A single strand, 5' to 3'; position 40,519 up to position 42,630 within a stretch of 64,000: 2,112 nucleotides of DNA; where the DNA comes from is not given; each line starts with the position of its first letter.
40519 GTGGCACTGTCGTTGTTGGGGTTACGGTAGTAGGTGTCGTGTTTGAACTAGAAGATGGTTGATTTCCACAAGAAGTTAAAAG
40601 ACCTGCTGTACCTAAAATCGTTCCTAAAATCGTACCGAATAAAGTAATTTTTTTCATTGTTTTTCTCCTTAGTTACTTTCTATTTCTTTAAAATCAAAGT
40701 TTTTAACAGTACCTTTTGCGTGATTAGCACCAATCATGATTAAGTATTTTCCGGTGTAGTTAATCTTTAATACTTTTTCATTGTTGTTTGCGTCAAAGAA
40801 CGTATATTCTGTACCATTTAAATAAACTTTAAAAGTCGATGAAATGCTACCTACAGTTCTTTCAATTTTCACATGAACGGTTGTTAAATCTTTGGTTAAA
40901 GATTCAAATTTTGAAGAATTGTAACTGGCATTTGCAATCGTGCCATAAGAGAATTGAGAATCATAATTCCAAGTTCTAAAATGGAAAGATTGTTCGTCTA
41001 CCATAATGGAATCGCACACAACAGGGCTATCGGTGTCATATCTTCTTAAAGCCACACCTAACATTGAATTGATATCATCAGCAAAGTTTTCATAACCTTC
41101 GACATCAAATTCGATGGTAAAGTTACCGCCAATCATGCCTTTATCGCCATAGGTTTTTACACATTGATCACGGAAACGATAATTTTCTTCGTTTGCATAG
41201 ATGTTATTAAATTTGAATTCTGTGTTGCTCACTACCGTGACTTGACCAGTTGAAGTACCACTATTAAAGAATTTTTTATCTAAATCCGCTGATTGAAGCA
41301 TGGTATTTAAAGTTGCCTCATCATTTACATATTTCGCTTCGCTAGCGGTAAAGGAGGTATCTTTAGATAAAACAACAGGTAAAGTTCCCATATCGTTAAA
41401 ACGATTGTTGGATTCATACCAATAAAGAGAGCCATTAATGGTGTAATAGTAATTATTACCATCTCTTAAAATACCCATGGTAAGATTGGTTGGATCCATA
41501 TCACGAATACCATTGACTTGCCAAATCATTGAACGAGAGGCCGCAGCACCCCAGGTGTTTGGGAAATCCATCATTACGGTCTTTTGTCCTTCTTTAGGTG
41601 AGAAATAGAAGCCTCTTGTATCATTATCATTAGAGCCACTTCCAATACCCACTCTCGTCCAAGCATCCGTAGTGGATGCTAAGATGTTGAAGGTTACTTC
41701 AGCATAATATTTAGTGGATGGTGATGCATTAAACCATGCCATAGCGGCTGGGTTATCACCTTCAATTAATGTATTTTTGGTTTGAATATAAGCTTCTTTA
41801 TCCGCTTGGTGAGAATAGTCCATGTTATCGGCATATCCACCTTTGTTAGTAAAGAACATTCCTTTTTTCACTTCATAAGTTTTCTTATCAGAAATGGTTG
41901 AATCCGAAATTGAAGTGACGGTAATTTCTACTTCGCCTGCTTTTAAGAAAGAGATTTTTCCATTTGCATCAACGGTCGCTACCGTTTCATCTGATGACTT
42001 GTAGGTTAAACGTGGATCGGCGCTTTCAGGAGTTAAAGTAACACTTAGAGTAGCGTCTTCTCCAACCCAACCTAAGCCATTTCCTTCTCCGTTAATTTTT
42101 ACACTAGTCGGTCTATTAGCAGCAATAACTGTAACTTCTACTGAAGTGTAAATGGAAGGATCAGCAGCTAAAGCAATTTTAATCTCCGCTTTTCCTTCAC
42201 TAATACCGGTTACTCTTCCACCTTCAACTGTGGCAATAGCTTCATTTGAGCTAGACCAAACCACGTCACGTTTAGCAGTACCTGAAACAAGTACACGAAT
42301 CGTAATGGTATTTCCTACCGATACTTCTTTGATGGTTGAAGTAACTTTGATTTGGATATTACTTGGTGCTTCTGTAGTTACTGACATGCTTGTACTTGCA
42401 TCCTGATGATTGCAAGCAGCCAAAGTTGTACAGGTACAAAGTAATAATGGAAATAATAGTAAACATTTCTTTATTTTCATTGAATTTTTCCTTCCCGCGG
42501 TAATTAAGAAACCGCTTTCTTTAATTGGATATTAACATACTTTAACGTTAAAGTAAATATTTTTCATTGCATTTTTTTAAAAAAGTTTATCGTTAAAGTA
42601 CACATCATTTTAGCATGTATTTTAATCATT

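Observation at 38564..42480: Paralogous family of PUL-associated surface lipoproteins (BIG2-like repeats plus a shared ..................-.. domain) that recurs in three loci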

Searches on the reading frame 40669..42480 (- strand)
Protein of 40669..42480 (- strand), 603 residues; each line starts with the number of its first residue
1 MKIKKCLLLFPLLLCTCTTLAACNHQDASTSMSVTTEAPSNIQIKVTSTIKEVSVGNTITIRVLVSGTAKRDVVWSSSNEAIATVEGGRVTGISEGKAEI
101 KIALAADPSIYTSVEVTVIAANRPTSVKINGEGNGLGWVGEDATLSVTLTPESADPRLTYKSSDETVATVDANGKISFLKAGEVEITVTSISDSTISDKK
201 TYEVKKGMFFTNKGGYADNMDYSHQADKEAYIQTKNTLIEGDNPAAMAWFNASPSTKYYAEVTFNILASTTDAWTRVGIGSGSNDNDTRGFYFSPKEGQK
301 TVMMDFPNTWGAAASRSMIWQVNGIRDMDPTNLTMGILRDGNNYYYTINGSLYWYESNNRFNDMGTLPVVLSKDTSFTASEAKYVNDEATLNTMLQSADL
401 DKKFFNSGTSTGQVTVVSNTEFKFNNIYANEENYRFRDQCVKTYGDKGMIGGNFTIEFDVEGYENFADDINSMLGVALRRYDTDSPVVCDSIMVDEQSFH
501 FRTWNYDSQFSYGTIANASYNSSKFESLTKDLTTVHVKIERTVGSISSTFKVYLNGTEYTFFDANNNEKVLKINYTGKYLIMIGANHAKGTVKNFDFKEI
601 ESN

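Call 3: search_protein_families(library=pfam, proteins=[window:40669-42480:-], max_evalue=1)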
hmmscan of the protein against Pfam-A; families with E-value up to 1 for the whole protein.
window:40669-42480:- (603 aa): 10 families
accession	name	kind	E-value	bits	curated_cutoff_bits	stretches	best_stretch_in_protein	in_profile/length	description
PF02368.24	Big_2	-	2e-15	56.9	22.8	2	140-190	17-68/79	Bacterial Ig-like domain (group 2)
PF21461.3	HL_N-beta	-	0.0003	20.9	27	2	159-192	15-46/57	Hyaluronate lyase, N-terminal beta-sheet domain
PF07679.22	I-set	-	0.0042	17.5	23.7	1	49-102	8-60/90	Immunoglobulin I-set domain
PF21764.3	Invasin_D4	-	0.0089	17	27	1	61-95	26-62/88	Invasin, domain 4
PF20578.4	aBig_2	-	0.014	15.6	27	1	40-106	6-69/89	Atrophied bacterial Ig domain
PF08329.16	ChitinaseA_N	-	0.016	15.3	21.2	1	523-591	26-97/133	Chitinase A, N-terminal domain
PF23486.1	Ig_TMEM132_5th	-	0.023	15.2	28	0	74-119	87-133/137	TMEM132 fifth domain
PF12733.13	Cadherin-like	-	0.03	15.2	24.2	0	141-204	24-84/89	Cadherin-like beta sandwich domain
PF19476.4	DUF6013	-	0.035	14.2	32.6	1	14-82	14-81/184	Family of unknown function (DUF6013)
PF13927.12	Ig_3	-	0.086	13.8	30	0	44-86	4-46/78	Immunoglobulin domain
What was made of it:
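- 40669..42480 (-): Protein D (603 aa): lipoprotein with lipobox, two Big_2 domains, X1 and X2. It is the first gene of the locus-2 operon. Big_2 at 56.9 bits in call 3.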

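Call 6: search_solved_structures(query=window:40669-42480:-, max_evalue=1)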
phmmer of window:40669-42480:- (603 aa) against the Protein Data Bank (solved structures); distinct sequences matched with E-value up to 1: 1.
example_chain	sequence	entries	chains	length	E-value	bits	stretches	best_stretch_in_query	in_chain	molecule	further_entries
9cuy_c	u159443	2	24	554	0.0025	19.8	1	52-192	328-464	Short tail fiber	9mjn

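Call 8: search_protein_families(library=ncbifam, proteins=[window:40669-42480:-], max_evalue=1)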
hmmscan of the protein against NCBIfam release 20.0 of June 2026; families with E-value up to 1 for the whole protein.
window:40669-42480:- (603 aa): 1 family
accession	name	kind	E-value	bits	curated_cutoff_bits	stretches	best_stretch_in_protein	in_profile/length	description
NF053514.2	JUQZ_fam_ocin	equivalog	0.0049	17.1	40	1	13-101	8-90/107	BLB8/JUQZ-1 family protein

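Call 18: find_encoding_contigs(protein=window:40669-42480:-, flank=3000, max_places=4)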
Protein window:40669-42480:- (603 aa): 10 contigs read that carry it; 3 places shown.
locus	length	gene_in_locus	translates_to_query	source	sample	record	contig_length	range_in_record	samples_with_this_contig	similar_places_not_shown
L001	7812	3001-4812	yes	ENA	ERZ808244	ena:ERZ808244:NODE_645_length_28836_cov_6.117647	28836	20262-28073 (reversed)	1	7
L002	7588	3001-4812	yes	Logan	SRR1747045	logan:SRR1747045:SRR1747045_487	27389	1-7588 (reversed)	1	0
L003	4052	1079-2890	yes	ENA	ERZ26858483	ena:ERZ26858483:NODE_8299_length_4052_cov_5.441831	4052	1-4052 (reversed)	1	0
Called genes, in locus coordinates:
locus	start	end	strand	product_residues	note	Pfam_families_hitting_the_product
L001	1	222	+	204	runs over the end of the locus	-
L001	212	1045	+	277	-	PF08843:AbiEii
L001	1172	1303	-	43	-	-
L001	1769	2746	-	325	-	PF00356:LacI, PF01381:HTH_3 (weak), PF13407:Peripla_BP_4 (weak)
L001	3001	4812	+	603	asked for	PF02368:Big_2, PF26182:Ig_NUP210_5th (faint), PF02368:Big_2, PF26918:Ig_Eae (weak)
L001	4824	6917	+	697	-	-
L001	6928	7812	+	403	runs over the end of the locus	PF04616:Glyco_hydro_43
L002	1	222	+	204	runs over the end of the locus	-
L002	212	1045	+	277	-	PF08843:AbiEii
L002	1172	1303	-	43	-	-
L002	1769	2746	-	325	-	PF00356:LacI, PF01381:HTH_3 (weak), PF13407:Peripla_BP_4 (weak)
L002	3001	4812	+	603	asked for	PF02368:Big_2, PF26182:Ig_NUP210_5th (faint), PF02368:Big_2, PF26918:Ig_Eae (weak)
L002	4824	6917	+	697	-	-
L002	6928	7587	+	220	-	?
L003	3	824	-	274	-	?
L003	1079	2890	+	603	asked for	PF02368:Big_2, PF26182:Ig_NUP210_5th (faint), PF02368:Big_2, PF26918:Ig_Eae (weak)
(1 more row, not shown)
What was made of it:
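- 40669..42480 (-): The identical protein occurs on 10 metagenomic contigs (call 18).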

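Call 20: find_related_loci(query=A1, collection=genome_contigs, flank=8000)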
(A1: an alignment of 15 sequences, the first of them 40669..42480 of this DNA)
Query A1 (603 aa) in genome_contigs; peptide patterns used: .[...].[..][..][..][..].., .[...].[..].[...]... (x = any residue, [..] = any of these).
79 stretches matched a pattern; 13 encode a relative of the query (tblastn E <= 1e-3); 9 distinct loci.
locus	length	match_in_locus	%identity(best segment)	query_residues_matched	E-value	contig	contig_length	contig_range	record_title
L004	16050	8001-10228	85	1-602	0e+0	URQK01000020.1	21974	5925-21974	uncultured Mollicutes bacterium isolate UMGS1248 genome assembly, contig: NODE_1311_length_21974_cov_3.431817, whole gen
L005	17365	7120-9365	85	1-602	0e+0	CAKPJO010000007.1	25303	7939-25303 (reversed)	MAG: uncultured Bacilli bacterium isolate REFINED_METABAT215_TOP10_CONTIGS_1500_ASSEMBLY_K77_MERGED__Hadza_MoBio_hadza-A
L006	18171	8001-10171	77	1-600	0e+0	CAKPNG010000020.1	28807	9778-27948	MAG: uncultured Bacilli bacterium isolate REFINED_METABAT215_TOP10_CONTIGS_1500_ASSEMBLY_K77_MERGED__Hadza_MoBio_hadza-I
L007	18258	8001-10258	94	1-602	0e+0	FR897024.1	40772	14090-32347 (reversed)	Coprobacillus sp. CAG:826 genomic scaffold, scf9, whole genome shotgun sequence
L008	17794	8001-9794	48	4-597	0e+0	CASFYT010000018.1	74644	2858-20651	uncultured Firmicutes bacterium isolate CO.A33.metabat-bins.79 genome assembly, contig: CO.A33.metabat-bins.79.fa_k141_1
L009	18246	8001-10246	85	1-602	0e+0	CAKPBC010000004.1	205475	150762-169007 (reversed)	MAG: uncultured Bacilli bacterium isolate REFINED_METABAT215_TOP10_CONTIGS_1500_ASSEMBLY_K77_MERGED__Hadza_MoBio_hadza-E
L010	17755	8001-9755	48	7-597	9e-177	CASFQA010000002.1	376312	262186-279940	uncultured bacterium isolate B31_L2_392392_idba_bin.84 genome assembly, contig: B31_L2_392392_idba_bin.84.fa_scaffold_7,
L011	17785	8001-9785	44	2-595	3e-147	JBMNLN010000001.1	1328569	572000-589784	MAG: Bacilli bacterium isolate SBF912LR0HQ0038 contig_47007, whole genome shotgun sequence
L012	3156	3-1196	43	196-595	2e-95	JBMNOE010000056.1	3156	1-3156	MAG: Christensenellales bacterium isolate SBF912SR6HQ0007 scaffold_56570_c1, whole genome shotgun sequence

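Call 23: predict_structure(alignment_id=A1)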
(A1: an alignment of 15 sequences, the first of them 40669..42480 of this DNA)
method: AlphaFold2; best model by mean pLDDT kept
length: 603 residues; sequences in the alignment: 15
mean_pLDDT: 84.4   pTM: 0.74
mean pLDDT of the five models: 84.4, 84.1, 82.4, 82.2, 82.1
residues with pLDDT >= 90: 354; 70-90: 161; 50-70: 41; < 50: 47
segments of 3 or more residues with pLDDT < 50: 1-39, 311-317
pLDDT, mean of each block of 10 residues (from residue 1): 33 32 29 36 88 92 90 95 94 95 93 94 92 88 93 91 97 94 96 94 94 82 92 89 86 95 91 82 86 76 67 49 72 94 93 89 92 90 96 95 80 88 83 73 90 97 84 90 80 93 78 63 91 94 95 97 88 92 90 96 56
secondary structure, 60 per line:
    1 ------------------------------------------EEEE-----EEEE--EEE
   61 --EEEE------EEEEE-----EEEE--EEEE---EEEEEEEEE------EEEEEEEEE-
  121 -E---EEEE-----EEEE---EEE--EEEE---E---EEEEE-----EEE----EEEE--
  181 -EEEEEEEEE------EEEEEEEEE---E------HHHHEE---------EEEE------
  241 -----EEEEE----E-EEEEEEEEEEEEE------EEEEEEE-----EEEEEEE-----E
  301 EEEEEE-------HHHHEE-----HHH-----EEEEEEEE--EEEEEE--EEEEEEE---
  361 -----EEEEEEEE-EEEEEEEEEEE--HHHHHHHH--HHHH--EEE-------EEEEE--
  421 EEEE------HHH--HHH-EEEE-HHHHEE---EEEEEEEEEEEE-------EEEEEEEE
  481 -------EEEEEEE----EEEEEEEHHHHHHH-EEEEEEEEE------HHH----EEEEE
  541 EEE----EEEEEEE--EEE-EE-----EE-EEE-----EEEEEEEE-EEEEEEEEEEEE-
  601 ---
elements in order: E43-46 E52-55 E58-60 E63-66 E73-77 E83-86 E89-92 E96-104 E111-119 E126-129 E135-138 E142-144 E147-150 E158-162 E168-170 E175-178 E182-190 E197-205 H216-219 E231-234 E246-250 E257-269 E276-282 E288-294 E300-306 H314-317 E333-340 E343-348 E351-357 E366-373 E375-385 H388-395 H398-401 E404-406 E414-418 E421-424 E440-443 H445-448 E454-465 E473-480 E488-494 E499-505 H506-512 E514-522 E536-543 E548-554 E557-559 E571-573 E579-586 E588-599
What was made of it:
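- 40669..42480 (-): AlphaFold model with pLDDT 84.4 in call 23.
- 41866..42354 (-): Two Big_2 Ig-like domains of D (aa 43-205). Calls 3 and 23.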

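Call 28: search_protein_families(library=pfam, proteins=[L008:7995-9812:+, L008:9824-11464:+, L008:11466-12629:+, L008:12643-13833:+, L008:13854-15407:+, L011:7980-9803:+, L011:9844-11709:+, L011:11661-12866:+, L011:12832-14103:+, L011:14093-15247:+], max_evalue=0.0001)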
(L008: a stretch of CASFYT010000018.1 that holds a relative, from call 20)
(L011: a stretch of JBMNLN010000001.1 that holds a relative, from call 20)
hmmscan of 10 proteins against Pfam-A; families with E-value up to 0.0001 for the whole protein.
L008:7995-9812:+ (605 aa): 1 family
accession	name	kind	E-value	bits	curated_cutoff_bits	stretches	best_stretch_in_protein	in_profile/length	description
PF02368.24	Big_2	-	8.1e-23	80.6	22.8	2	51-114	5-70/79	Bacterial Ig-like domain (group 2)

L008:9824-11464:+ (546 aa): 1 family
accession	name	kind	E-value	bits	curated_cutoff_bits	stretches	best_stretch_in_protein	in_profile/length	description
PF22359.2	Big-like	-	2.2e-08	34.6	27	1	121-152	3-34/48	Bacterial Ig-like domain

L008:11466-12629:+ (387 aa): 1 family
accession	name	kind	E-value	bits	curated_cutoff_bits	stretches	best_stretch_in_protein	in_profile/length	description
PF04616.20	Glyco_hydro_43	-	8.8e-43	147.1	32.2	1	62-360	10-282/288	Glycosyl hydrolases family 43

L008:12643-13833:+ (396 aa): 1 family
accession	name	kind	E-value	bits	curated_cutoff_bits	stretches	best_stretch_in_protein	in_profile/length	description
PF04616.20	Glyco_hydro_43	-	2.9e-50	171.7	32.2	1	73-377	11-288/288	Glycosyl hydrolases family 43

L008:13854-15407:+ (517 aa): 2 families
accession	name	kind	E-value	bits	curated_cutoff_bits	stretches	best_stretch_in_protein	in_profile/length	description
PF13416.11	SBP_bac_8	-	1.1e-11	45.5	27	1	80-420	1-246/279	Bacterial extracellular solute-binding protein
PF01547.30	SBP_bac_1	-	1.7e-10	41.8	26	1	72-238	6-167/307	Bacterial extracellular solute-binding protein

L011:7980-9803:+ (607 aa): 1 family
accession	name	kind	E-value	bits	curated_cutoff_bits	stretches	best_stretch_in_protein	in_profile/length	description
PF02368.24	Big_2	-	3.2e-12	46.7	22.8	1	54-114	5-68/79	Bacterial Ig-like domain (group 2)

L011:9844-11709:+ (621 aa): 1 family
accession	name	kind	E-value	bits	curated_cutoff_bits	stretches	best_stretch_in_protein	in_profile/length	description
PF02368.24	Big_2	-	4.5e-11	43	22.8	1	46-101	11-67/79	Bacterial Ig-like domain (group 2)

L011:11661-12866:+ (401 aa): 1 family
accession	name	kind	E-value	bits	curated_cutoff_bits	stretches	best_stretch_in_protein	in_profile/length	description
PF04616.20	Glyco_hydro_43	-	7.3e-51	173.7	32.2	1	71-377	7-287/288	Glycosyl hydrolases family 43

L011:12832-14103:+ (423 aa): 1 family
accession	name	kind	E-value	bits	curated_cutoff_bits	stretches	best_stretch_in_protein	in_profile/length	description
PF04616.20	Glyco_hydro_43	-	3.8e-38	131.9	32.2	1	88-392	11-282/288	Glycosyl hydrolases family 43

L011:14093-15247:+ (384 aa): 1 family
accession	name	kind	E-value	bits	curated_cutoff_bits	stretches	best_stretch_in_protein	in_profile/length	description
PF04616.20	Glyco_hydro_43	-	3.7e-46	158.2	32.2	1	61-366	10-288/288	Glycosyl hydrolases family 43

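Call 61: fold_search(model_id=the predicted structure, library=pdb)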
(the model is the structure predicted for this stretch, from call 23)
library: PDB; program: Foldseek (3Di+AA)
matches with E <= 10: 1861; with E <= 0.001: 241
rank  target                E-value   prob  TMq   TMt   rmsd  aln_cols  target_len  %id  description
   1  4jqt_A                5.9e-10  1.00  0.24  0.31  18.2       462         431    9  Crystal structure of a putative glycosyl hydrolase (BT3469) from Bacteroides thetaiotaomicron VPI-5482 at 2.49 A resol (released 2013-04-17)
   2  7z4b_DW               5.8e-09  1.00  0.13  0.09  31.6       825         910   11  Bacteriophage SU10 virion (C1) (released 2022-12-28)
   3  9hcj_10               6.7e-09  1.00  0.18  0.08  27.2       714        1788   11  D. discoideum nuclear pore complex (released 2024-12-25)
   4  7r5k_10               1.7e-08  1.00  0.18  0.08  29.9       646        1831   11  Human nuclear pore complex (constricted) (released 2022-06-22)
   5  8gyr_B                1.9e-08  1.00  0.14  0.39  11.5       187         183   20  Crystal structure of a variable region segment of Leptospira host-interacting outer surface protein, LigA (released 2023-06-28)
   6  8gyr_A                1.9e-08  1.00  0.13  0.39  12.0       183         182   22  Crystal structure of a variable region segment of Leptospira host-interacting outer surface protein, LigA (released 2023-06-28)
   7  6cw1_A                3.7e-08  1.00  0.16  0.24  19.1       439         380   11  Crystal structure of Neurexin-1 alpha ectodomain fragment, L2-L3 (released 2018-09-19)
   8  4aq1_A                3.9e-08  1.00  0.13  0.11  35.5       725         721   12  Structure of the SbsB S-layer protein of Geobacillus stearothermophilus PV72p2 in complex with nanobody KB6 (released 2012-06-13)
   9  3wv6_A                4.5e-08  1.00  0.17  0.33  19.1       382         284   10  Crystal Structure of a protease-resistant mutant form of human galectin-9 (released 2015-05-20)
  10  6iaa_A                5.0e-08  1.00  0.12  0.09  34.4       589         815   11  hRobo2 ectodomain (released 2019-03-13)
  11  5ik4                  5.7e-08  1.00  0.16  0.24  17.2       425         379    9  Laminin A2LG45 C-form, Apo. (released 2016-08-10)
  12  2wsu_B                6.9e-08  1.00  0.18  0.33  18.8       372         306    9  Galectin domain of porcine adenovirus type 4 NADC-1 isolate fibre (released 2010-08-11)
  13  5ik8_B                6.9e-08  1.00  0.16  0.23  17.3       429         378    8  Laminin A2LG45 I-form, G6/7 bound. (released 2016-08-10)
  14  2jd4_B                9.7e-08  1.00  0.17  0.25  16.8       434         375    8  Mouse laminin alpha1 chain, domains LG4-5 (released 2007-02-27)
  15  2wsu_D                1.0e-07  1.00  0.19  0.35  18.9       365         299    9  Galectin domain of porcine adenovirus type 4 NADC-1 isolate fibre (released 2010-08-11)
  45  6e57_A                6.7e-06  0.99  0.11  0.14  16.1       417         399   14  Bacteroides ovatus mixed-linkage glucan utilization locus (MLGUL) SGBP-B in complex with mixed-linkage heptasaccharide (released 2019-05-29)
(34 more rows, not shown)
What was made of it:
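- Closest known: SusE/SusF and other surface glycan-binding proteins. Same: BoSGBP-B (6e57) appears as a weak Foldseek hit (call 61).
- Foldseek aligns X1+X2 of D to the tandem-domain protein BT3469 (E 6e-10, 462 columns) and to tandem galectins and laminin LG4-5 (call 61).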

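Call 74: search_solved_structures(query=A1, max_evalue=5)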
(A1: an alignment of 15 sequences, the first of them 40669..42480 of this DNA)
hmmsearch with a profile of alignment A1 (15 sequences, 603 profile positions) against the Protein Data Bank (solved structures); distinct sequences matched with E-value up to 5: 13.
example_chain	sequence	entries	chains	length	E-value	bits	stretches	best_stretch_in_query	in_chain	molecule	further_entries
7quz_AAA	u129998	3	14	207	3.9e-10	42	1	44-145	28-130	Beta-1,3-glucanase bglH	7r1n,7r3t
9cuy_c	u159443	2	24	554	6.3e-10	41.3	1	36-193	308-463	Short tail fiber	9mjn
9ifo_A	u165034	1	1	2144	1.4e-08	36.9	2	73-198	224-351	Teneurin-Like Protein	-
9pt5_A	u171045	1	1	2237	1.5e-08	36.7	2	73-198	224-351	Teneurin-like protein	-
6n1a_A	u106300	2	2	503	6.7e-05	24.7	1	141-192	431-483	Carbohydrate-binding protein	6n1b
2zwk_A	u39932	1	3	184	0.00071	21.3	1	154-218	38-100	Intimin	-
2zqk_A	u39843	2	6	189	0.00077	21.2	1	155-217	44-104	Intimin | Intimin adherence protein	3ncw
3ncx_A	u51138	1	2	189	0.0008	21.2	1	154-217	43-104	Intimin adherence protein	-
8zdj_S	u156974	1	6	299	0.03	15.9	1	44-117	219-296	Tail Tube Protein (gp13)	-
8zdl_S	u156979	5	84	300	0.031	15.9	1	44-117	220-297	Tail Tube Protein (gp13)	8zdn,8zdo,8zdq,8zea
8zdh_A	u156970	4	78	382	0.23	13.1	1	125-193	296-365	Major Capsid Protein (gp8)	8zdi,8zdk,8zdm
4hu8_A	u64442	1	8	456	0.29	12.7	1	55-131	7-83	GH10 Xylanase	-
3kvq_A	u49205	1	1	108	1.4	10.5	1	45-122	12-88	Vascular endothelial growth factor receptor 2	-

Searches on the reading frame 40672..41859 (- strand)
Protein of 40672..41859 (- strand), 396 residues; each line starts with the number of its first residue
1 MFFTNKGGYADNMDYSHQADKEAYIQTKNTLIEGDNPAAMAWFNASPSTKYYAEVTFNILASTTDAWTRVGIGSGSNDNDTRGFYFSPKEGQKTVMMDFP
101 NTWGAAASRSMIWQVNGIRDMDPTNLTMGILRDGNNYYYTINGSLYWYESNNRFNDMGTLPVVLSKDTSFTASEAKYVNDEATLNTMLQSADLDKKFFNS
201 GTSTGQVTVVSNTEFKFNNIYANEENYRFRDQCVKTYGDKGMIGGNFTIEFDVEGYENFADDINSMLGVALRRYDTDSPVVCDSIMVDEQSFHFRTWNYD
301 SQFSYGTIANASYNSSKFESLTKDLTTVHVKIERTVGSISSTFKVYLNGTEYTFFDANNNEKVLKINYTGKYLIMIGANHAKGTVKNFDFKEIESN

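Call 9: find_homologous_proteins(query=window:40672-41859:-, max_evalue=0.001)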
Query seq(396 aa) (396 aa): 15 proteins with E <= 0.001 among 1778 candidates.
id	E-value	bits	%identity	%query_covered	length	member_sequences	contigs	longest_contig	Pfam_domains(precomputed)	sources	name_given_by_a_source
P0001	6.7e-251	850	94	100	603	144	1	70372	PF26182.1,PF02368.25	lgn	-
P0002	2.2e-237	806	87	100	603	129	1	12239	PF02368.25,PF26918.1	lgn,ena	-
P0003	5.0e-219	745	82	99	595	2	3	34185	PF26182.1,PF02368.25,PF26918.1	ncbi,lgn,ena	-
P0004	4.4e-201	686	76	99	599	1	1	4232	PF02368.25,PF26918.1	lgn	-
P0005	5.1e-182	623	69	99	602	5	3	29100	PF21461.4,PF02368.25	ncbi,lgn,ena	-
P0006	9.6e-161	553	63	99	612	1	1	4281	PF26182.1,PF02368.25,PF26918.1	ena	-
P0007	5.4e-153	528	95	61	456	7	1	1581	PF26182.1,PF02368.25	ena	-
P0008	3.6e-119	416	49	99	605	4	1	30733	PF26182.1,PF02368.25,PF26918.1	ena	-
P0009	1.9e-117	411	50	99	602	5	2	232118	PF26182.1,PF02368.25,PF26918.1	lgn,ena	-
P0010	4.0e-110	387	52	99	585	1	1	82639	PF26182.1,PF02368.25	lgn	-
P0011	4.9e-98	347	49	84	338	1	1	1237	-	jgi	jgi:hypothetical protein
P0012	3.7e-81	291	38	98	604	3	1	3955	PF26182.1,PF02368.25,PF26918.1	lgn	-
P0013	2.5e-77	279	37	98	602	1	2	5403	PF26182.1,PF22359.3,PF02368.25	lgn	-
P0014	2.6e-75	272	41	99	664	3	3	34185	PF02368.25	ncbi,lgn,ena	-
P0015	8.3e-67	244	37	96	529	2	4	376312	PF02368.25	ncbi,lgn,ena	-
